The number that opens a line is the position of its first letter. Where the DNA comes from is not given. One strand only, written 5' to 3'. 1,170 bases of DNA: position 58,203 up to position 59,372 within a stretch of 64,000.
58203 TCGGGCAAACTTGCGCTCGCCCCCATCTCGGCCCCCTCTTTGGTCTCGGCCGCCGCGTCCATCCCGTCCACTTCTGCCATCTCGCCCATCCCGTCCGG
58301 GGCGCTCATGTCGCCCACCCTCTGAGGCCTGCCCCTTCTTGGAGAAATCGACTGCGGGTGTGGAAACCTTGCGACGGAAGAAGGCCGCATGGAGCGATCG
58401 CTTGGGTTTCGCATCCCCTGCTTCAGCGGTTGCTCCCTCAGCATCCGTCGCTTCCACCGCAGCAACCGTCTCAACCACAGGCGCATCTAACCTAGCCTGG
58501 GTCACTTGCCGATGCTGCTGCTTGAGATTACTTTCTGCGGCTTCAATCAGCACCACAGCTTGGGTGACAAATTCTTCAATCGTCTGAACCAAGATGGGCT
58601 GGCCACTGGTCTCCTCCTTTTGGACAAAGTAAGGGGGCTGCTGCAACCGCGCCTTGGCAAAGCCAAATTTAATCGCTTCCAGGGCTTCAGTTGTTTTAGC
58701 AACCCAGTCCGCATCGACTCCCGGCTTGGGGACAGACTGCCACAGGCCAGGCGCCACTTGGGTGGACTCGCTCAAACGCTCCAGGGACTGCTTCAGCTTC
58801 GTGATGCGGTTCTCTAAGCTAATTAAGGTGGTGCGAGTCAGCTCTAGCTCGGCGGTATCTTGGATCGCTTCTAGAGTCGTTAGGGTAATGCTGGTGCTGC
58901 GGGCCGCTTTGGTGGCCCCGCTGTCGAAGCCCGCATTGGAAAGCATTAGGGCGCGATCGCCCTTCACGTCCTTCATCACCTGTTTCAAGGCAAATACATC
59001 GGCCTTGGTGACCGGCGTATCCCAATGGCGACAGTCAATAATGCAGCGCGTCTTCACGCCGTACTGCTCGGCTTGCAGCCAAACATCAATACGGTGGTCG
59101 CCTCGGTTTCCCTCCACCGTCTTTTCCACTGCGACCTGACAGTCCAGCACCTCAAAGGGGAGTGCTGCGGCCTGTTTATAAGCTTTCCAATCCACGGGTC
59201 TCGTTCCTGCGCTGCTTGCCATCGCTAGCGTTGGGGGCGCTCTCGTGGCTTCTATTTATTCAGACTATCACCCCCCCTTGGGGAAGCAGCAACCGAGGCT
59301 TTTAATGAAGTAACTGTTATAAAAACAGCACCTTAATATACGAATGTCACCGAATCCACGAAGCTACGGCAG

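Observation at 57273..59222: Mrr/PD-(D/E)xK-like nuclease domain fused to a eukaryote-style RGG/KFGG low-complexity tail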

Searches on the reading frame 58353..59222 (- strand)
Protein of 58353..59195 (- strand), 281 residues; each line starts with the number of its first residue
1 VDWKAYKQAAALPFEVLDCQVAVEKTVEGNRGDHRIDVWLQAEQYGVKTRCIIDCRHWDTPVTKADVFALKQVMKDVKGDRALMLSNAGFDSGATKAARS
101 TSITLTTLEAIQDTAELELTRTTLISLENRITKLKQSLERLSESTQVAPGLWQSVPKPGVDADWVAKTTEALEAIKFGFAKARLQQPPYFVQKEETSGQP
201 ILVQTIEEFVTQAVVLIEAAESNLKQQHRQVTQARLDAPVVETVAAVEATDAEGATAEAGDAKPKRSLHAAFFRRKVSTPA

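Call 11: search_solved_structures(query=window:58443-59222:-, max_evalue=10, show_alignments=3)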
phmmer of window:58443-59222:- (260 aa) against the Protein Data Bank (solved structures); distinct sequences matched with E-value up to 10: 0.

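Call 14: find_homologous_proteins(query=window:58353-59195:-, max_evalue=0.001)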
Query window:58353-59195:-: 1695 candidates shared short words with the query, none scored E <= 0.001.

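Call 21: find_related_loci(query=A2, collection=genome_contigs, flank=8000)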
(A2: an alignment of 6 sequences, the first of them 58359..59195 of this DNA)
Query A2 (279 aa) in genome_contigs; peptide patterns used: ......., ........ (x = any residue, [..] = any of these).
76 stretches matched a pattern; 3 encode a relative of the query (tblastn E <= 1e-3); 3 distinct loci.
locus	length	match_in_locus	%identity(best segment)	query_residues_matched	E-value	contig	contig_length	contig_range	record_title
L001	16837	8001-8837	96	1-279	0e+0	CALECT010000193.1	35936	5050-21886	MAG: uncultured Pseudanabaenaceae cyanobacterium isolate R2_Bin_Bin_165_1 genome assembly, contig: c_000000397982, whole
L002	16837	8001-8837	90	1-279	9e-173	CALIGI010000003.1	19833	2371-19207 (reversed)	MAG: uncultured Pseudanabaenaceae cyanobacterium isolate R3_Bin_Bin_111_1 genome assembly, contig: c_000000638085, whole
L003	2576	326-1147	84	1-279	1e-166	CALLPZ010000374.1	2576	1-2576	MAG: uncultured Pseudanabaenaceae cyanobacterium isolate L2_Bin_MAXBIN__054_1 genome assembly, contig: c_000000851413, w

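Call 29: predict_structure(alignment_id=A2)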
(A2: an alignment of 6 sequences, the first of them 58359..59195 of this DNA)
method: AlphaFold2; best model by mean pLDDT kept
length: 279 residues; sequences in the alignment: 6
mean_pLDDT: 53.7   pTM: 0.41
mean pLDDT of the five models: 53.7, 52.8, 50.6, 49.0, 47.5
residues with pLDDT >= 90: 0; 70-90: 98; 50-70: 35; < 50: 146
segments of 3 or more residues with pLDDT < 50: 1-68, 70-108, 241-279
pLDDT, mean of each block of 10 residues (from residue 1): 31 25 32 36 33 36 46 43 33 33 44 57 77 84 68 72 84 80 72 69 78 83 83 67 36 28 37 34
secondary structure, 60 per line:
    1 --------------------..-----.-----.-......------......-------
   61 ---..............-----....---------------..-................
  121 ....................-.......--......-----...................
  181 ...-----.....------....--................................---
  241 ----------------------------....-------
elements in order: E36-41 E48-53 H64-77 E83-86 H105-140 E142-148 E151-156 H162-183 E189-193 E200-203 H206-237 H269-272

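Call 30: search_protein_representatives(alignment_id=A2)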
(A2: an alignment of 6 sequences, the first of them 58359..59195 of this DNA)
Query: 6 sequences, 280 profile positions. Proteins with E-value up to 0.001 (for the whole library): 1536; up to 1e-10: 477; up to 1e-30: 22. The best 150 are listed.
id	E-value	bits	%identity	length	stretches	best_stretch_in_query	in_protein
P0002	6.1e-179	609.8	-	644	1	1-280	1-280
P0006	6.2e-53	196.3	-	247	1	1-229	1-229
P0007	2.7e-40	154.9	-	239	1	1-232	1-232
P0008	2.4e-37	145.2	-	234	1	1-228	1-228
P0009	2.8e-37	145.0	-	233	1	1-226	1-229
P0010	1.4e-36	142.7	-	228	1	1-225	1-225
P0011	1.8e-36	142.3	-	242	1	1-230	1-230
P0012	1.8e-35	139.1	-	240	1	2-231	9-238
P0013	2.9e-35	138.4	-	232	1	1-221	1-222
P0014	9.5e-35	136.7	-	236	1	2-228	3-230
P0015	1.5e-34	136.1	-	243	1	3-169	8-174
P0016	5.5e-34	134.2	-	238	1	2-162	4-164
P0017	1.1e-33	133.2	-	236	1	1-231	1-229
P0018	1.7e-32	129.3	-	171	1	1-167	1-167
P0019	2.1e-32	129.0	-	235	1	2-222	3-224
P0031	1.1e-29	120.1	-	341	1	3-233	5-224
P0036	1.7e-28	116.2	-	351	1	2-140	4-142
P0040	2.6e-28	115.5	-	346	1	2-135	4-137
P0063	5.0e-26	108.1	-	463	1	1-122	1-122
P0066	1.1e-25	106.9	-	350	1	1-112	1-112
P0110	3.1e-23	98.9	-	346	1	2-235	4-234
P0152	2.7e-21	92.6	-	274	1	2-115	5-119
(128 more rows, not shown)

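Call 37: search_protein_families(library=pfam, proteins=[P0006, P0007, P0008, P0010, P0031, P0036, P0040, P0063, P0066, P0152], max_evalue=0.01)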
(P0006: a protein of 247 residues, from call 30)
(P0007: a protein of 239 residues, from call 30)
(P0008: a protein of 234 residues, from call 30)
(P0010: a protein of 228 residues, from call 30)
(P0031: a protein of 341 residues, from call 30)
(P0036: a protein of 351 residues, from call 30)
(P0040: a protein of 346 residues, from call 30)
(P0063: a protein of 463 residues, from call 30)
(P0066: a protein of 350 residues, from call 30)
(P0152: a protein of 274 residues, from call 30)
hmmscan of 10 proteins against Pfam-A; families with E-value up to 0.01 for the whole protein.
P0006 (247 aa): 2 families
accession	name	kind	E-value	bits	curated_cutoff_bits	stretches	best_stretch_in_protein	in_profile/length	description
PF04471.18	Mrr_cat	-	3.3e-18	66.3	21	1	1-113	4-113/115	Restriction endonuclease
PF22722.2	NA-iREase1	-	0.00016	22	27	1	8-112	3-105/106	NACHT-associated inactive Restriction Endonuclease 1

P0007 (239 aa): 2 families
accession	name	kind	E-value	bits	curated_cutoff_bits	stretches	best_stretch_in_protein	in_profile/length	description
PF04471.18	Mrr_cat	-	1.2e-16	61.2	21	1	1-113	4-113/115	Restriction endonuclease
PF22722.2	NA-iREase1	-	0.0023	18.3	27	1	34-111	25-104/106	NACHT-associated inactive Restriction Endonuclease 1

P0008 (234 aa): 1 family
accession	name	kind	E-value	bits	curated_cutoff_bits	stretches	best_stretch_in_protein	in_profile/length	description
PF04471.18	Mrr_cat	-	8.1e-17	61.8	21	1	1-114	4-114/115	Restriction endonuclease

P0010 (228 aa): 1 family
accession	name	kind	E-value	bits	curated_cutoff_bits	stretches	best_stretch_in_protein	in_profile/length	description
PF04471.18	Mrr_cat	-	9.7e-17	61.6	21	1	1-113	4-113/115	Restriction endonuclease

P0031 (341 aa): 1 family
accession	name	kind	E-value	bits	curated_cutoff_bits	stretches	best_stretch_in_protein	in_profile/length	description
PF04471.18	Mrr_cat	-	3.8e-12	46.8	21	1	4-115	5-113/115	Restriction endonuclease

P0036 (351 aa): 1 family
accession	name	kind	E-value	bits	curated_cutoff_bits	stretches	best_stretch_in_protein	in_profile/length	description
PF04471.18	Mrr_cat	-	3.4e-15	56.6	21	1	4-115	5-113/115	Restriction endonuclease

P0040 (346 aa): 1 family
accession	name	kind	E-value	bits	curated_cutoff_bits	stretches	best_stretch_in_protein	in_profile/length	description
PF04471.18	Mrr_cat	-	1.3e-12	48.3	21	1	4-114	5-112/115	Restriction endonuclease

P0063 (463 aa): 3 families
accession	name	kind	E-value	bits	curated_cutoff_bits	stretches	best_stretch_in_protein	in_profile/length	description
PF14516.12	AAA_35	-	1.2e-98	330.4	27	1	134-453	11-330/331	AAA-like domain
PF04471.18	Mrr_cat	-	6.6e-18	65.4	21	1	1-109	4-109/115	Restriction endonuclease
PF22722.2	NA-iREase1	-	0.00043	20.7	27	1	7-107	2-100/106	NACHT-associated inactive Restriction Endonuclease 1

P0066 (350 aa): 2 families
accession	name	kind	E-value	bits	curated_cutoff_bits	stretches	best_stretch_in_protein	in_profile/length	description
PF04471.18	Mrr_cat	-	2.6e-18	66.6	21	1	1-114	4-114/115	Restriction endonuclease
PF22722.2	NA-iREase1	-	2.5e-05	24.7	27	1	8-111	3-104/106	NACHT-associated inactive Restriction Endonuclease 1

P0152 (274 aa): 1 family
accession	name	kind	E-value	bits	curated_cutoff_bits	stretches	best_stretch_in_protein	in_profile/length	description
PF04471.18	Mrr_cat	-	9.5e-14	51.9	21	1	5-111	5-108/115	Restriction endonuclease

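Call 40: find_encoding_contigs(protein=P0006, flank=6000, max_places=4)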
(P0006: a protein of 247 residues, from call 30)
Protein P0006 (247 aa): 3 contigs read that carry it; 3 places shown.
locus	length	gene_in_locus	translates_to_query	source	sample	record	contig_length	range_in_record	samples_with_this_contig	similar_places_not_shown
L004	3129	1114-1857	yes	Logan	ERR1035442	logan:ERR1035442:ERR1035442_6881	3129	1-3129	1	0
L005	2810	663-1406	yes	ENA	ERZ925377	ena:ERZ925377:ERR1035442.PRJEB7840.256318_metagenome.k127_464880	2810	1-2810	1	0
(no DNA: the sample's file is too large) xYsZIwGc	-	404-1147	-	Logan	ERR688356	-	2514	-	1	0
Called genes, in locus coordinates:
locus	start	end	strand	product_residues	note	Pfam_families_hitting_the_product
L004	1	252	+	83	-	?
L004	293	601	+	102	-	PF05973:Gp49 (weak)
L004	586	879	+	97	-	PF21716:dnstrm_HI1420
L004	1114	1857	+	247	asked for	PF04471:Mrr_cat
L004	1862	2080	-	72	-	-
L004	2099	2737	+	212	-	-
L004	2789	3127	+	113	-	?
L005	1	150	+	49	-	?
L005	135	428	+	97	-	PF21716:dnstrm_HI1420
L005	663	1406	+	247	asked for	PF04471:Mrr_cat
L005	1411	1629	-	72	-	-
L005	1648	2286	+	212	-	-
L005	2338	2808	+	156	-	PF04191:PEMT, PF04140:ICMT (weak)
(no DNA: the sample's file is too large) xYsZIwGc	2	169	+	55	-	?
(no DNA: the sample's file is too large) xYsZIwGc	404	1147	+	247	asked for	PF04471:Mrr_cat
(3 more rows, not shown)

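Call 42: find_encoding_contigs(protein=P0008, flank=6000, max_places=3)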
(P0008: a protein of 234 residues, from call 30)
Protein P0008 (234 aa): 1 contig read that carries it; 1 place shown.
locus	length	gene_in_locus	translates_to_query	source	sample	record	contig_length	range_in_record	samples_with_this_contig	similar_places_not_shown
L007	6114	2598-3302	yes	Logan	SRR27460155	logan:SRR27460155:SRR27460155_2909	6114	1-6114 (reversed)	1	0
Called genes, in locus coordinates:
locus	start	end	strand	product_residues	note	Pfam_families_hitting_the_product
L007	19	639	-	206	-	-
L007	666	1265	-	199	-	PF04542:Sigma70_r2 (weak)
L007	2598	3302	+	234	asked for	PF04471:Mrr_cat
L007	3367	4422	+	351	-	-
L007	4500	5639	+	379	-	-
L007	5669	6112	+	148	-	?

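Call 43: find_encoding_contigs(protein=P0011, flank=6000, max_places=3)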
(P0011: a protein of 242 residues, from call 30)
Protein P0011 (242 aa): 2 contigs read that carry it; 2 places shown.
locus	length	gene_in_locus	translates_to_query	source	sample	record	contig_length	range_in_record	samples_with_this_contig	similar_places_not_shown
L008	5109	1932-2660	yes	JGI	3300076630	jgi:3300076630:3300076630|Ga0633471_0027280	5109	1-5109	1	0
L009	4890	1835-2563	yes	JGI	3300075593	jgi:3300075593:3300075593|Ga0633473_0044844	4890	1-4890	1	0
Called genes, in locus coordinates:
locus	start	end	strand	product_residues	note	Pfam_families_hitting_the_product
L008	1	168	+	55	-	?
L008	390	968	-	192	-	PF00436:SSB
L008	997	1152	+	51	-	-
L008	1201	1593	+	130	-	-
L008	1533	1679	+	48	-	-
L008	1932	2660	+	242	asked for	PF04471:Mrr_cat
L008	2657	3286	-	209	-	-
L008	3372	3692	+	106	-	-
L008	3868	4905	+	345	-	-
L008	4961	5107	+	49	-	?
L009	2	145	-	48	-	?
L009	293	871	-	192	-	PF00436:SSB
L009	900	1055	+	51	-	-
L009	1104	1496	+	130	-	-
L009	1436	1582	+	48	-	-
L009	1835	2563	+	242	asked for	PF04471:Mrr_cat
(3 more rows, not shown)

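Call 47: predict_structure(alignment_id=A3)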
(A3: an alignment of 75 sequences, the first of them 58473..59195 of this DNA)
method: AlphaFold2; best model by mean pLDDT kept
length: 241 residues; sequences in the alignment: 75
mean_pLDDT: 97.1   pTM: 0.84
mean pLDDT of the five models: 97.1, 97.0, 96.8, 96.8, 96.4
residues with pLDDT >= 90: 238; 70-90: 3; 50-70: 0; < 50: 0
segments of 3 or more residues with pLDDT < 50: none
pLDDT, mean of each block of 10 residues (from residue 1): 95 97 98 98 97 96 98 98 98 98 98 95 97 98 98 98 97 97 97 96 98 98 98 96 82
secondary structure, 60 per line:
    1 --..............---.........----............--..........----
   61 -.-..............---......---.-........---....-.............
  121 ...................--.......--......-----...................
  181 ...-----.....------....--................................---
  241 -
elements in order: H3-16 E20-28 E33-44 E47-56 H64-77 E81-86 H92-99 E103-106 H108-139 E142-148 E151-156 H162-183 E189-193 E200-203 H206-237

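Call 50: fold_search(model_id=the predicted structure, library=pdb)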
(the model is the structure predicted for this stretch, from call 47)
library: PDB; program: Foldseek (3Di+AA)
matches with E <= 10: 750; with E <= 0.001: 6
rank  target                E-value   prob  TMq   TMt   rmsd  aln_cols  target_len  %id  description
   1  1y88                  1.3e-07  1.00  0.39  0.49  16.9       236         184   15  Crystal Structure of Protein of Unknown Function AF1548 (released 2004-12-21)
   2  4f0p_A                1.5e-04  1.00  0.29  0.17   8.8       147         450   13  MspJI Restriction Endonuclease - P31 Form (released 2012-08-08)
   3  4f0q_D                1.8e-04  1.00  0.32  0.19   7.4       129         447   12  MspJI Restriction Endonuclease - P21 Form (released 2012-08-08)
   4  4f0p_B                6.9e-04  1.00  0.32  0.18   5.4       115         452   12  MspJI Restriction Endonuclease - P31 Form (released 2012-08-08)
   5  4f0p_C                6.9e-04  1.00  0.32  0.19   4.7       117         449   14  MspJI Restriction Endonuclease - P31 Form (released 2012-08-08)
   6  4oc8_A                7.4e-04  1.00  0.35  0.23   3.9       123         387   13  DNA modification-dependent restriction endonuclease AspBHI (released 2014-03-19)
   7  7edb_A                4.1e-03  1.00  0.32  0.23   5.3       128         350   12  EcoT38I restriction endonuclease complexed with DNA (released 2022-03-16)
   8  9u49_A                1.2e-02  1.00  0.34  0.22   4.2       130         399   10  crystal structure of Cdn1 in complex with cA4 (released 2026-02-04)
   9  1xmx                  1.5e-02  1.00  0.38  0.25   4.0       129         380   14  Crystal structure of protein VC1899 from Vibrio cholerae (released 2004-11-16)
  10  8bao_B                1.6e-02  1.00  0.36  0.25   3.5       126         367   13  Dysgonamonadaceae bacterium CRISPR ancillary nuclease 2 (released 2022-11-30)
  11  8bao_A                2.0e-02  1.00  0.37  0.25   4.2       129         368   13  Dysgonamonadaceae bacterium CRISPR ancillary nuclease 2 (released 2022-11-30)
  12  7e8r                  2.0e-02  0.99  0.30  0.22   4.9       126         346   13  EcoT38I restriction endonuclease (released 2022-03-02)
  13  7bdv_A                3.8e-02  1.00  0.34  0.24   3.2       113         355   12  Structure of Can2 from Sulfobacillus thermosulfidooxidans in complex with cyclic tetra-adenylate (cA4) (released 2021-03-03)
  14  7bdv_B                3.8e-02  0.99  0.30  0.22   5.1       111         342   15  Structure of Can2 from Sulfobacillus thermosulfidooxidans in complex with cyclic tetra-adenylate (cA4) (released 2021-03-03)
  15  6wan_F                3.8e-02  0.47  0.26  0.17  15.5       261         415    6  Structure of Acinetobacter baumannii Cap4 SAVED/CARF-domain containing receptor with the cyclic trinucleotide 3'3'3'-c (released 2020-06-17)
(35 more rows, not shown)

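Call 51: fold_search(model_id=the predicted structure, library=viral)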
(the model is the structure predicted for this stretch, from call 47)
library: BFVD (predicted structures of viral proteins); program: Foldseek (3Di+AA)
matches with E <= 10: 689; with E <= 0.001: 11
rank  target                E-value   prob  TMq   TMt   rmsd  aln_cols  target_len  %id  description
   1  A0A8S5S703            2.8e-05  1.00  0.35  0.22  12.9       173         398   18  Restriction endonuclease [Siphoviridae sp. ctVDy27]
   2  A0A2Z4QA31            4.8e-05  1.00  0.36  0.38   3.9       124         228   22  (no name in the UniProt tables at hand)
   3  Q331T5                5.8e-05  1.00  0.39  0.44   3.6       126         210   14  (no name in the UniProt tables at hand)
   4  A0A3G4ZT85            7.7e-05  1.00  0.33  0.35  17.1       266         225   10  Uncharacterized protein [Edafosvirus sp.]
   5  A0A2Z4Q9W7            1.7e-04  1.00  0.36  0.38   3.5       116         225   16  (no name in the UniProt tables at hand)
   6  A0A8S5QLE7            2.7e-04  1.00  0.37  0.33   3.0       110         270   15  Restriction endonuclease [Siphoviridae sp. ctVCm11]
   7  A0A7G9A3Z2            4.0e-04  1.00  0.36  0.29   3.4       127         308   15  Uncharacterized protein [Bacteriophage sp.]
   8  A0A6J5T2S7            4.3e-04  1.00  0.32  0.50   4.9       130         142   13  PD-(D/E)XK nuclease domain-containing protein [uncultured Caudovirales phage]
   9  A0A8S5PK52            4.8e-04  1.00  0.37  0.36   3.3       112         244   17  Restriction endonuclease [Siphoviridae sp. ctXBp18]
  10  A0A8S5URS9            7.3e-04  1.00  0.35  0.26   4.2       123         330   20  Restriction endonuclease [Siphoviridae sp. cthae16]
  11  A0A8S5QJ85            7.7e-04  1.00  0.40  0.33   3.2       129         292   11  Restriction endonuclease [Siphoviridae sp. ctezl47]
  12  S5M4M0                1.2e-03  1.00  0.29  0.26   6.7       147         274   14  Uncharacterized protein [Bacillus phage JL]
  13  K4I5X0                1.3e-03  1.00  0.31  0.36  10.6       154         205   12  Uncharacterized protein [Salmonella phage STML-198]
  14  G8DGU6                1.8e-03  1.00  0.32  0.39   5.0       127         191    9  (no name in the UniProt tables at hand)
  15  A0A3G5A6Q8            2.2e-03  0.99  0.36  0.28  18.4       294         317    7  Uncharacterized protein [Hyperionvirus sp.]
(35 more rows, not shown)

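Call 57: search_dna_similar(query=window:58473-59195:-, collection=plasmids, mode=protein, max_evalue=0.00001, max_rows=15)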
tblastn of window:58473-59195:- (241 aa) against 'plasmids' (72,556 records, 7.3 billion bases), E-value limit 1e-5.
Records with a match: 39; places in all: 39; records where one place covers at least 80% of the query: 3.
Best place of each record, by identity: <60% 39.
By first word of the organism name: Klebsiella 14; Bradyrhizobium 7; Salmonella 3; Pantoea 3; Agrobacterium 2; Rhizobium 2; Escherichia 2; Methylocystis 2; Acetobacter 1; Enterobacter 1; and 2 more.
By predicted mobility (MOB-suite, as given by PLSDB): conjugative 19; non-mobilizable 12; mobilizable 8.
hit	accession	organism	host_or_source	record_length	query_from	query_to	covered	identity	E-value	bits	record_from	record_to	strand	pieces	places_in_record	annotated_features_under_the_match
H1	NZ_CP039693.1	Agrobacterium larrymoorei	-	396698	3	221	91%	30.0%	9e-24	106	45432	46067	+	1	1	restriction endonuclease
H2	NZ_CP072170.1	Agrobacterium larrymoorei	Ficus benjamina,cell culture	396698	3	221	91%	30.0%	9e-24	106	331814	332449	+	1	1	restriction endonuclease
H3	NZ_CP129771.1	Klebsiella pneumoniae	Homo sapiens,whole organism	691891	3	232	95%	26.4%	6e-20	96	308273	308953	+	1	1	restriction endonuclease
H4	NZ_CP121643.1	Rhizobium sp. CC1099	Onobrychis viciifolia,cell culture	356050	3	158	65%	32.7%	2e-21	100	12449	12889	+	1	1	restriction endonuclease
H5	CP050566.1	Rhizobium leguminosarum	Lathyrus sativus,cell culture,root ...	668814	3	163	67%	29.8%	5e-20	96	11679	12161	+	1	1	restriction endonuclease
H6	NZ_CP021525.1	Acetobacter ascendens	cell culture,food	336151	2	151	62%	32.0%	1e-20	97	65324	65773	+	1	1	restriction endonuclease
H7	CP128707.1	Klebsiella pneumoniae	Homo sapiens,blood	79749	2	125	51%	37.6%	1e-17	89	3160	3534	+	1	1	restriction endonuclease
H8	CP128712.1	Klebsiella pneumoniae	Homo sapiens,bile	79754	2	125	51%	37.6%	1e-17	89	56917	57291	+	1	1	restriction endonuclease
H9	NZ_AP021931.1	Klebsiella pneumoniae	-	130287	2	125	51%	37.6%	1e-17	89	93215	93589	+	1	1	restriction endonuclease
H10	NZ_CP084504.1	Klebsiella pneumoniae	Capra aegagrus hircus,goat ...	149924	2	125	51%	37.6%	1e-17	89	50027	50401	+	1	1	restriction endonuclease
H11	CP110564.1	Klebsiella pneumoniae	Homo sapiens,wound swab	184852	2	125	51%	37.6%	1e-17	89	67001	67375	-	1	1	restriction endonuclease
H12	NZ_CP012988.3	Klebsiella pneumoniae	Homo sapiens,urine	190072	2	125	51%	37.6%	1e-17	89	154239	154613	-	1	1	restriction endonuclease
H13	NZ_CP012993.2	Klebsiella pneumoniae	Homo sapiens,blood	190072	2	125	51%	37.6%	1e-17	89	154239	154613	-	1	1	restriction endonuclease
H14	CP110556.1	Klebsiella pneumoniae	Homo sapiens,urine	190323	2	125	51%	37.6%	1e-17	89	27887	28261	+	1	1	restriction endonuclease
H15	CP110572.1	Klebsiella pneumoniae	Homo sapiens,urine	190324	2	125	51%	37.6%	1e-17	89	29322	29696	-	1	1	restriction endonuclease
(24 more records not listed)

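Call 58: search_dna_similar(query=window:58473-59195:-, collection=phages, mode=protein, max_evalue=0.00001, max_rows=15)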
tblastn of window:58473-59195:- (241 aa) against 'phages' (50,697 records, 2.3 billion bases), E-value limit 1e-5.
No match.
